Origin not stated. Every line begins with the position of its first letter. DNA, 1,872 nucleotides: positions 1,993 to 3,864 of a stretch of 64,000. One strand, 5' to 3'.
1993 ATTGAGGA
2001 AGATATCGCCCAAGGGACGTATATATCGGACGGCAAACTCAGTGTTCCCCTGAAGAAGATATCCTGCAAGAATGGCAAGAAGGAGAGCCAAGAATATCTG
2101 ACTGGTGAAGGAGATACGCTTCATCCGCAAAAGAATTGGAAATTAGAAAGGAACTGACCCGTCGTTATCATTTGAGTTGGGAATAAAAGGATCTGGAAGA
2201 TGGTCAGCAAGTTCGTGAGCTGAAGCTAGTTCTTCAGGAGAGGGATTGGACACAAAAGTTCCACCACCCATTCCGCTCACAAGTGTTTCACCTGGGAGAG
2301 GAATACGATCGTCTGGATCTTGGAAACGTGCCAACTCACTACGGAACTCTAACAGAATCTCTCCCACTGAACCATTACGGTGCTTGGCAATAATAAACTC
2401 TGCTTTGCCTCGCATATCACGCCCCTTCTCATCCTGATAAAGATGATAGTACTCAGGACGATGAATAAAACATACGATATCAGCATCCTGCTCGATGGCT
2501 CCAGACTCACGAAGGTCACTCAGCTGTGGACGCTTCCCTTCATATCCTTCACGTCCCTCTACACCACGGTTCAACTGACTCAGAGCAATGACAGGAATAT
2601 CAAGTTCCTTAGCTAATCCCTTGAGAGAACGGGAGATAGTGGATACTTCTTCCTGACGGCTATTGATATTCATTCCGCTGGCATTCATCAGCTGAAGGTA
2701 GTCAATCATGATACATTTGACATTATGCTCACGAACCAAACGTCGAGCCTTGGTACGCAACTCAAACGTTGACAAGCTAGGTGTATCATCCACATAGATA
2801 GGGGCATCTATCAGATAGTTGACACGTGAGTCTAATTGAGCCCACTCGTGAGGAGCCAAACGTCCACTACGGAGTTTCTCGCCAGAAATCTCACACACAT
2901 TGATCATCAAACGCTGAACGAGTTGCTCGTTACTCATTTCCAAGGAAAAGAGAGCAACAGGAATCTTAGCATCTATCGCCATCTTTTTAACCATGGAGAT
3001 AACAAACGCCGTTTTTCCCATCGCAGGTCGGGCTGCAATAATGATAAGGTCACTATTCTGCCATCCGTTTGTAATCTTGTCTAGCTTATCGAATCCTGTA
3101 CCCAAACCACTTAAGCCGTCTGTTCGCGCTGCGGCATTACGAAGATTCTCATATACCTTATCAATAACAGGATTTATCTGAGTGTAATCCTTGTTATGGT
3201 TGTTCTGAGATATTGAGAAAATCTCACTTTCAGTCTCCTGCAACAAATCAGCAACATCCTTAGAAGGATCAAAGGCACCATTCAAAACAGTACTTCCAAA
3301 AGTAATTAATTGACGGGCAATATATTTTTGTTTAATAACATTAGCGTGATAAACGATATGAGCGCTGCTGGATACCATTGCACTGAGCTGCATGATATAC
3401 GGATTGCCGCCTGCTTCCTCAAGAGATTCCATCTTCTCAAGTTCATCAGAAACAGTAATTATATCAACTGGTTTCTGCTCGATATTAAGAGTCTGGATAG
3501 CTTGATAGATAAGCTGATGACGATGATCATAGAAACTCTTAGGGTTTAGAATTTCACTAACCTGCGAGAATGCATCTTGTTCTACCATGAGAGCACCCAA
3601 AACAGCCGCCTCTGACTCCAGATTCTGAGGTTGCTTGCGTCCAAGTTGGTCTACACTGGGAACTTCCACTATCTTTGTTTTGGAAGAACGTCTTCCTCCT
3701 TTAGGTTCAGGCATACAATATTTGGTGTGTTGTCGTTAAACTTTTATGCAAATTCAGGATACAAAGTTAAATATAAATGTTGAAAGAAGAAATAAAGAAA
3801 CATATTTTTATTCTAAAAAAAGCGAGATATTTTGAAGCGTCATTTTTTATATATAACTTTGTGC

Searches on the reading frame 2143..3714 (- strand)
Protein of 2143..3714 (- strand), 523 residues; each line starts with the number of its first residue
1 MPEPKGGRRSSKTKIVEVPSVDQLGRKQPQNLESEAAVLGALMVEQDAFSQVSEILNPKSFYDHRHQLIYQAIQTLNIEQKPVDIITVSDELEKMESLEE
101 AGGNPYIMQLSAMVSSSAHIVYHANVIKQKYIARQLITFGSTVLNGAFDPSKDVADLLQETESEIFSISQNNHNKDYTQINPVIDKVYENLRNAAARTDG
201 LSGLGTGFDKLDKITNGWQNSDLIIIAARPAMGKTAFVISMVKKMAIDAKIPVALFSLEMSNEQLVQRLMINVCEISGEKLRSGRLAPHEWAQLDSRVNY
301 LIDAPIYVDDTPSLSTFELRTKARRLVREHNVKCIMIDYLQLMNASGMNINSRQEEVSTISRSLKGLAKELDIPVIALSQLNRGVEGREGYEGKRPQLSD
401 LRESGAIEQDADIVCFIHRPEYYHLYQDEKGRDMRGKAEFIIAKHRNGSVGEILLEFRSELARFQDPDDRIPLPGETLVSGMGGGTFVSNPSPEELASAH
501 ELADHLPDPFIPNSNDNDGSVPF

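Call 69: find_encoding_contigs(protein=window:2143-3714:-, flank=10000, max_places=3)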
Protein window:2143-3714:- (523 aa): 7 contigs read that carry it; 3 places shown.
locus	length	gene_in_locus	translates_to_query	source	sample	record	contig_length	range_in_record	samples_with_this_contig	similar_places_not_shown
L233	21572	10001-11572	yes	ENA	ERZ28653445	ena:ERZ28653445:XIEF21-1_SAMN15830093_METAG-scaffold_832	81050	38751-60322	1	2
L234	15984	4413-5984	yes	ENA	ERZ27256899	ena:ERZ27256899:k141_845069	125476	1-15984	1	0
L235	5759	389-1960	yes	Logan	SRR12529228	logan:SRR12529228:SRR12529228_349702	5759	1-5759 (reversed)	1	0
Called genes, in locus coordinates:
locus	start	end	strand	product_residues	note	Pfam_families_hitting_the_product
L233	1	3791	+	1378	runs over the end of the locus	PF25788:Ig_Rha78A_N, PF08531:Bac_rhamnosid_N, PF05592:Bac_rhamnosid, PF17389:Bac_rhamnosid6H, PF17390:Bac_rhamnosid_C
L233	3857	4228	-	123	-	-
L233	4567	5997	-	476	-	PF01554:MatE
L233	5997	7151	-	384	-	PF00155:Aminotran_1_2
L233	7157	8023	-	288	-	PF12541:DUF3737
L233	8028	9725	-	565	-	PF02463:SMC_N (faint), PF00005:ABC_tran, PF00931:NB-ARC (faint), PF13476:AAA_23 (faint), PF13555:AAA_29 (faint), PF13304:AAA_21 (faint), PF12848:ABC_tran_Xtn, PF00005:ABC_tran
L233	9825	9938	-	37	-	-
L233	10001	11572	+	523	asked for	PF00772:DnaB, PF13481:AAA_25 (weak), PF03796:DnaB_C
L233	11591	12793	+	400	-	PF00375:SDF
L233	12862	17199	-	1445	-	PF00932:LTD, PF13287:Fn3_assoc (weak), PF13290:CHB_HEX_C_1, PF08757:CotH, PF00932:LTD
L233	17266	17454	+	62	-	-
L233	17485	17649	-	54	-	-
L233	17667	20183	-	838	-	PF13306:LRR_5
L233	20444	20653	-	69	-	-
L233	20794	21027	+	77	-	PF04226:Transgly_assoc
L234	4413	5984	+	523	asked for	PF00772:DnaB, PF13481:AAA_25 (weak), PF03796:DnaB_C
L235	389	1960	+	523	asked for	PF00772:DnaB, PF13481:AAA_25 (weak), PF03796:DnaB_C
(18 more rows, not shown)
